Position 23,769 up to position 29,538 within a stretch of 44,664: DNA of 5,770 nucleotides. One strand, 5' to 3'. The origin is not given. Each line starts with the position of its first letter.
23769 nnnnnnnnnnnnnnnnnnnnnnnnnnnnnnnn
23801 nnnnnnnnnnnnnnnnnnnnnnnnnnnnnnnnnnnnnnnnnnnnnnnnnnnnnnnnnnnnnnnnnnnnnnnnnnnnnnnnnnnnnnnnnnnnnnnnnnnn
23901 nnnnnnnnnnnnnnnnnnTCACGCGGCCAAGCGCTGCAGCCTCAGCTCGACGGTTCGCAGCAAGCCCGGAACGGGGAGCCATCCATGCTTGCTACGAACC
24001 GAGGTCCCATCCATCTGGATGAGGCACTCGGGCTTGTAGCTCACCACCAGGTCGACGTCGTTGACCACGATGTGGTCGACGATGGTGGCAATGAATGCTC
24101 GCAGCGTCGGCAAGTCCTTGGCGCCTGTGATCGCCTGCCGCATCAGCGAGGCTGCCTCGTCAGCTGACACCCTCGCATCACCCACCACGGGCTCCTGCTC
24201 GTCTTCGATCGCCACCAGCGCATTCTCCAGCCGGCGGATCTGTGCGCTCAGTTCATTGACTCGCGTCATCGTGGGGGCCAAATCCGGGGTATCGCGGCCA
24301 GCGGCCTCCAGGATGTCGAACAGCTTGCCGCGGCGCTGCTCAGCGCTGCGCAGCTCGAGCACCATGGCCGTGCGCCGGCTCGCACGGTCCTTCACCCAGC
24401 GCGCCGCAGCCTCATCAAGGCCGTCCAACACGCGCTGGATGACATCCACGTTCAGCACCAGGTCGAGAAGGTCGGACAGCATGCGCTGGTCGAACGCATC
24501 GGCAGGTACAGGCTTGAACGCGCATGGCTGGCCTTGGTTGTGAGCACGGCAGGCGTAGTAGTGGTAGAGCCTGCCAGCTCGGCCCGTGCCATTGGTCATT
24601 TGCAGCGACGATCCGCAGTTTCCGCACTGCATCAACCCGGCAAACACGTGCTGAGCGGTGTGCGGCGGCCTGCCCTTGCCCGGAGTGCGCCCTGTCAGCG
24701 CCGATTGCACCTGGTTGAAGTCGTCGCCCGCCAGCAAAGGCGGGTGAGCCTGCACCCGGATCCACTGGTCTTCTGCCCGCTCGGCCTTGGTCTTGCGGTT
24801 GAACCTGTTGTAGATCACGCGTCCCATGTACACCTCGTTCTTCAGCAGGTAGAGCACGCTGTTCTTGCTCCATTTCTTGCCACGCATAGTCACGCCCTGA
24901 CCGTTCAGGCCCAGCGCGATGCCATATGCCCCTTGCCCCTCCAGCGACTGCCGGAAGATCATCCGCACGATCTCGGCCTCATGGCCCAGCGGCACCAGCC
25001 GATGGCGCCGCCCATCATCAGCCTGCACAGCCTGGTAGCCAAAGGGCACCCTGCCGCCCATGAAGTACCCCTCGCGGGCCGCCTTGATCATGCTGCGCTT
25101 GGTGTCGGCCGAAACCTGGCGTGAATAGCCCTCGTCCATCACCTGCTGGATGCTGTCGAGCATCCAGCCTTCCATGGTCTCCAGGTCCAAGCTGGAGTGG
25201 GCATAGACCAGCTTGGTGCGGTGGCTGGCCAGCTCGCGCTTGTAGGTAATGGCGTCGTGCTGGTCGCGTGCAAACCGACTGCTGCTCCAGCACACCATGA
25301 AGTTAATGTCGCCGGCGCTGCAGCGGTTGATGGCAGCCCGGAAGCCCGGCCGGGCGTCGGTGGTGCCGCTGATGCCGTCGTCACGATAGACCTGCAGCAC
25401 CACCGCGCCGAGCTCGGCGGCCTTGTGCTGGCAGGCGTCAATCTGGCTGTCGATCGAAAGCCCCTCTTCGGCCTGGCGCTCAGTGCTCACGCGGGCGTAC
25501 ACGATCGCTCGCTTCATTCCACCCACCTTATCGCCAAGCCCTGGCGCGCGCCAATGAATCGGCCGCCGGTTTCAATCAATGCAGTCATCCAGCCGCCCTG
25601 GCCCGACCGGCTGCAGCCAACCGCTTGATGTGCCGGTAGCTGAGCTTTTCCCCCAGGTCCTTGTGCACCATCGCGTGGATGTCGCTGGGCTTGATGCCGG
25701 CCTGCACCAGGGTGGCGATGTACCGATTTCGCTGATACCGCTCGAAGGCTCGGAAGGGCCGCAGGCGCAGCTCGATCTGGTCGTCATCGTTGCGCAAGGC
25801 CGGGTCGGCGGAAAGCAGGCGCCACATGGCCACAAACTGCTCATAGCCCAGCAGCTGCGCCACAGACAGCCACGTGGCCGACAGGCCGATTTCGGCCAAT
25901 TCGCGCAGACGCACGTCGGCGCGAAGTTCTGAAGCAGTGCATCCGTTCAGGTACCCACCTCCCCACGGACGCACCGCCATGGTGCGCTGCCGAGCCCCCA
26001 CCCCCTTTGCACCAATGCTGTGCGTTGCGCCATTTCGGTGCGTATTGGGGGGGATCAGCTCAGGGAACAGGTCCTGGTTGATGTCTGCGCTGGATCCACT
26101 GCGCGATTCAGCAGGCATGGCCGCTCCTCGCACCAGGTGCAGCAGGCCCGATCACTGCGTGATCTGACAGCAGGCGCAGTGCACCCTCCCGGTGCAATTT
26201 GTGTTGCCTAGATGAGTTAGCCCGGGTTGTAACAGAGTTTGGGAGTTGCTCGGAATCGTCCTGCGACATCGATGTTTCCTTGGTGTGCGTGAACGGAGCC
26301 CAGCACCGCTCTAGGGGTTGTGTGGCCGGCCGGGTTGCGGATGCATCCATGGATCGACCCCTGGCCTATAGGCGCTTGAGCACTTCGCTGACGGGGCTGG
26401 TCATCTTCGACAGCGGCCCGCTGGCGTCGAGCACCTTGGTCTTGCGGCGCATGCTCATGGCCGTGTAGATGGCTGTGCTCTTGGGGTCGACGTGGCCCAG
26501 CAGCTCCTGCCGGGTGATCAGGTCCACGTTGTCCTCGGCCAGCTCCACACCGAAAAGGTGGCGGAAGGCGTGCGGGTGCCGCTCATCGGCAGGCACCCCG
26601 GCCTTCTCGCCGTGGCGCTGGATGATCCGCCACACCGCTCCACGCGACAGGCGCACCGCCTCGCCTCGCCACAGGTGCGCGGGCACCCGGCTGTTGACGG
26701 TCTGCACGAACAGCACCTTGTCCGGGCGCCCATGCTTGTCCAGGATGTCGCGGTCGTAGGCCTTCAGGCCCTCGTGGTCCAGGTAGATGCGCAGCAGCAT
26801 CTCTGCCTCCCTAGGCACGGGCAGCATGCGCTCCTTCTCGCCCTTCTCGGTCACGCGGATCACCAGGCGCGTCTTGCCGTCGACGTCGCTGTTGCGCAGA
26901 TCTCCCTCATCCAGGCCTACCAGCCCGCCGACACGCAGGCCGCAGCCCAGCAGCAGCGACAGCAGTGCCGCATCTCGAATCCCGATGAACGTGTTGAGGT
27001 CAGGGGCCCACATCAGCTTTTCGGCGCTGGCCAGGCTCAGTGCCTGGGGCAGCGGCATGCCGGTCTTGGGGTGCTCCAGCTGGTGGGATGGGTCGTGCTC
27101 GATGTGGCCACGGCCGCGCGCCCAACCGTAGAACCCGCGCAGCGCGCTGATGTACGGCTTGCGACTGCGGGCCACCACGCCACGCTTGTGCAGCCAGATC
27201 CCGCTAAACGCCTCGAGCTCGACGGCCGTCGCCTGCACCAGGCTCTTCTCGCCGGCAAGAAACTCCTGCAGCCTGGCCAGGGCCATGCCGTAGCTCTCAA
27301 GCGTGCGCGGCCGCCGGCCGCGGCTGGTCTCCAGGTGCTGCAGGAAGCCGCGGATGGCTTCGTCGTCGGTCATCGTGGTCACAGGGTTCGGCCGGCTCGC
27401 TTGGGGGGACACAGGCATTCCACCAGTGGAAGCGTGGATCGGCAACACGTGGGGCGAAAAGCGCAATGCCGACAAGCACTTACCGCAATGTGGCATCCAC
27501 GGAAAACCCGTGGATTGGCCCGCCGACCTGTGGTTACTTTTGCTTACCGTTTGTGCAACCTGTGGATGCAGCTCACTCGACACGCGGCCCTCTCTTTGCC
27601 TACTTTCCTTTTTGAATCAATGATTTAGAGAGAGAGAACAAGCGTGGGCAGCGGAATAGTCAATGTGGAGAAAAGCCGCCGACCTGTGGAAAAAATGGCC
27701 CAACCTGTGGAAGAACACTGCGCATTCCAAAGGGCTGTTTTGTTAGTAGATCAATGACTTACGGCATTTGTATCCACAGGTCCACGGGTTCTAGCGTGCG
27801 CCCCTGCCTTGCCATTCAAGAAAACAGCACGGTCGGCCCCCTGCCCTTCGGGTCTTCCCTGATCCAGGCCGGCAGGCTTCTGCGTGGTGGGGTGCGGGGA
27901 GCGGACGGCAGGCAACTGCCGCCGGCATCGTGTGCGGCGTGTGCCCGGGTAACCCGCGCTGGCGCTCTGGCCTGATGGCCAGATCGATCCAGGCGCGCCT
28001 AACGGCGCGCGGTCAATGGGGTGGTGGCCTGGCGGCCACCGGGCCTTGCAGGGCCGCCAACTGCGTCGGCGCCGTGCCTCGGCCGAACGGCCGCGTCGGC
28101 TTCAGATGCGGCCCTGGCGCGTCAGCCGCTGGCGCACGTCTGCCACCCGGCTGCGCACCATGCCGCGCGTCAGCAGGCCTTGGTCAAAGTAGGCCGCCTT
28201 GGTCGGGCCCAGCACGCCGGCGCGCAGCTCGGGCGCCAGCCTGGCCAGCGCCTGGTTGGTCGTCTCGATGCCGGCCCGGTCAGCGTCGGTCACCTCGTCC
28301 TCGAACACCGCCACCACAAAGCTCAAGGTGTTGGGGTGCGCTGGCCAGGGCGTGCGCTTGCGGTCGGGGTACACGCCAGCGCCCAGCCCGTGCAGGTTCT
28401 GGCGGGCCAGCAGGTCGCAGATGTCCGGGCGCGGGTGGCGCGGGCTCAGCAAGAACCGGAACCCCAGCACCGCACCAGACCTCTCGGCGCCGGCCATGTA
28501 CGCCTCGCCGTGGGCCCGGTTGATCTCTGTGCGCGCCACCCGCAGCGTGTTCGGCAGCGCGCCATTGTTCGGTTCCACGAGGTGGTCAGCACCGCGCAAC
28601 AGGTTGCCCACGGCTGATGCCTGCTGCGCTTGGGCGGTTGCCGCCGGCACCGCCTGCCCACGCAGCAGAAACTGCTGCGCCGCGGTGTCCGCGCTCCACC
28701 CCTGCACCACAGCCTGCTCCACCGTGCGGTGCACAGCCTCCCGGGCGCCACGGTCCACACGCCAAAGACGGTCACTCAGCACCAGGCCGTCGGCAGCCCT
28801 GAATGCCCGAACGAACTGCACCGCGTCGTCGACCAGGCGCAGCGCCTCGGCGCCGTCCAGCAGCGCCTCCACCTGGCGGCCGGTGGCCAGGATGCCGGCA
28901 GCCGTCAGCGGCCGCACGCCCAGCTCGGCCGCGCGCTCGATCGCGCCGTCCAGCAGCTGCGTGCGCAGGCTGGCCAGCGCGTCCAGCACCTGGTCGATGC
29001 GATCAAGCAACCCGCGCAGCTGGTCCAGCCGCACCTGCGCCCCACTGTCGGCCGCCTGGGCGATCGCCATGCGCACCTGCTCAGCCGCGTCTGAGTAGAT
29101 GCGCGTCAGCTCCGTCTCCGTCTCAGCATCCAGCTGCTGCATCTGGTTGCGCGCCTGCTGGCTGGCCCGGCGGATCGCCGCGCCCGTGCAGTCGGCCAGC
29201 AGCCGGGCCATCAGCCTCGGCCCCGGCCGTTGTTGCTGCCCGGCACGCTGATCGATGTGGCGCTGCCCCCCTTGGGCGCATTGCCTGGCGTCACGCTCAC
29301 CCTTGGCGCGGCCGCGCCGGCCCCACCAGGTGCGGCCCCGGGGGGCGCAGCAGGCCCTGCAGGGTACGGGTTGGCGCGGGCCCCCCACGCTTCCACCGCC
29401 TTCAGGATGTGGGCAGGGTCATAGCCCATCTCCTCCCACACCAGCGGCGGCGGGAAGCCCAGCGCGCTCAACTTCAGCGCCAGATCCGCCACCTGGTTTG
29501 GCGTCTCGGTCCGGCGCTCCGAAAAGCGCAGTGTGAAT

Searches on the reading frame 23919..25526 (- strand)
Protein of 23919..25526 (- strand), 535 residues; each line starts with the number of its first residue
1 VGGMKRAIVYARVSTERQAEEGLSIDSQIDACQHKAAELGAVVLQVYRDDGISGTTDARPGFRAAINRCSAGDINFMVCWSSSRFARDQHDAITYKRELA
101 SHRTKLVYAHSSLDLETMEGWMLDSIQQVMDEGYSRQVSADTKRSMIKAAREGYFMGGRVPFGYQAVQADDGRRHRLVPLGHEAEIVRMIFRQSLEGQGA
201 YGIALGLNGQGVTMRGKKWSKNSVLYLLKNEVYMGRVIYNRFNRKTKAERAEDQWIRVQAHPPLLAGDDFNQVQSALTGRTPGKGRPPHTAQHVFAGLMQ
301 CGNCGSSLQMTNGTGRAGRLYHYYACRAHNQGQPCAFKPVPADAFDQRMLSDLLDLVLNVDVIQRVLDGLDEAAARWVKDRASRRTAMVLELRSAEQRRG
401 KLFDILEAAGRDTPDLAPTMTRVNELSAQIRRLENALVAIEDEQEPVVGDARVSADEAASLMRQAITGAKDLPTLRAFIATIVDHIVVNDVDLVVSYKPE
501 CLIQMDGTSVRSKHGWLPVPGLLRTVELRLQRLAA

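Call 14: search_protein_families(library=pfam, proteins=[window:23919-25526:-], max_evalue=0.01)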
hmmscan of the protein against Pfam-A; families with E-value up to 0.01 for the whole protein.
window:23919-25526:- (535 aa): 3 families
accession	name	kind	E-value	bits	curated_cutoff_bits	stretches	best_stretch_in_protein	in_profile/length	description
PF00239.26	Resolvase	-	9.9e-27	94.3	23.3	1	7-153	1-143/145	Resolvase, N terminal domain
PF07508.19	Recombinase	-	1.1e-21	77.4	21.1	1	182-280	2-102/102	Recombinase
PF13408.12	Zn_ribbon_recom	-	4.6e-09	36.9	25.3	1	295-353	2-57/58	Recombinase zinc beta ribbon domain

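Call 15: search_protein_families(library=phrogs, proteins=[window:23919-25526:-], max_evalue=0.001)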
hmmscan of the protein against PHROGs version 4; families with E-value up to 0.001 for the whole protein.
window:23919-25526:- (535 aa): 3 families
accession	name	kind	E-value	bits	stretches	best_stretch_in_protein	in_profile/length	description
phrog_95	-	integration and excision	3.3e-105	354.1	1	3-495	86-562/651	integrase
phrog_125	-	DNA, RNA and nucleotide metabolism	5e-29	102.6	1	3-277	18-248/254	DNA invertase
phrog_6620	-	integration and excision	6e-05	23.7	1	5-99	56-145/201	transposase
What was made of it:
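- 23919..25526 (-): Large serine recombinase immediately upstream. Resolvase + Recombinase + Zn_ribbon_recom (call 14). phrog_95 integrase, E 3e-105 (call 15).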

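Call 52: find_related_loci(query=window:23919-25526:-, collection=viral_contigs, flank=7000)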
Query window:23919-25526:- (535 aa) in viral_contigs; peptide patterns used: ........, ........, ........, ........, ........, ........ (x = any residue, [..] = any of these).
8 stretches matched a pattern; 4 encode a relative of the query (tblastn E <= 1e-3); 4 distinct loci.
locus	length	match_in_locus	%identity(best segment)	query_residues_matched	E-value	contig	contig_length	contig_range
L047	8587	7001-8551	66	2-517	0e+0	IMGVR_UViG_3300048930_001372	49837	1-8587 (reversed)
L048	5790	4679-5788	72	2-371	0e+0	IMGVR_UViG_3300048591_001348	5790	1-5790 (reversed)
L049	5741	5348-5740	87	4-134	6e-71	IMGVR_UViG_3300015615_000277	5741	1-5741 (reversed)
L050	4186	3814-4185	85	3-126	7e-66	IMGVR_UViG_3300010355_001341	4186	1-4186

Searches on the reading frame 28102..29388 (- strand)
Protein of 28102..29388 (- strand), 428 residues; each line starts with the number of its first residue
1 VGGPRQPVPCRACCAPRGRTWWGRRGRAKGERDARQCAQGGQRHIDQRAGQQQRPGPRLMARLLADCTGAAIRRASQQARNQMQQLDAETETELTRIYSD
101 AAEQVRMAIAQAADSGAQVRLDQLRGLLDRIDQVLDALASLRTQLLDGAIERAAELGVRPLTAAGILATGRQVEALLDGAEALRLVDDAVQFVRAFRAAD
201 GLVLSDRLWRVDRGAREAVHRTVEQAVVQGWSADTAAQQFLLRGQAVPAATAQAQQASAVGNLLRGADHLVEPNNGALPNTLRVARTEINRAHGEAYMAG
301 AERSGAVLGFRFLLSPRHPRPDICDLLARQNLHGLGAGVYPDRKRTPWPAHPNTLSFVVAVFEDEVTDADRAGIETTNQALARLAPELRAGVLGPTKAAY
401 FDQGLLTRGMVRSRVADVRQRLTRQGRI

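Call 14: search_protein_families(library=pfam, proteins=[window:28102-29388:-], max_evalue=0.01)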
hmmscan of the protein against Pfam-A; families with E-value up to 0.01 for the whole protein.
window:28102-29388:- (428 aa): 0 families

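Call 15: search_protein_families(library=phrogs, proteins=[window:28102-29388:-], max_evalue=0.001)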
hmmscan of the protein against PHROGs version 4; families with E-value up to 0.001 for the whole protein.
window:28102-29388:- (428 aa): 7 families
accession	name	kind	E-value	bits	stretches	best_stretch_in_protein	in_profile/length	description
phrog_1657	-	head and packaging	6.5e-32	112.1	1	75-366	18-302/337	head morphogenesis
phrog_4728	-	head and packaging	1.4e-13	51.5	1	200-373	169-311/591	head morphogenesis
phrog_115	-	head and packaging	1.6e-10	41.8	1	77-370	30-326/665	minor head protein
phrog_595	-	head and packaging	3.1e-05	24.5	1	88-368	65-304/513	head maturation protease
phrog_16625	-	moron, auxiliary metabolic gene and host takeover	0.00011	21.7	0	280-363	241-314/869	Bxa ADP-ribosyl transferase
phrog_35295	-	unknown function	0.00022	21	1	195-366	132-308/794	-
phrog_7625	-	head and packaging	0.00055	19.9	0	194-365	110-252/504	head morphogenesis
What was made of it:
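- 28102..29388 (-): MuF-like head morphogenesis gene, the last canonical head gene before the recombinase/enzyme block. phrog_1657, E 6.5e-32 (call 15).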
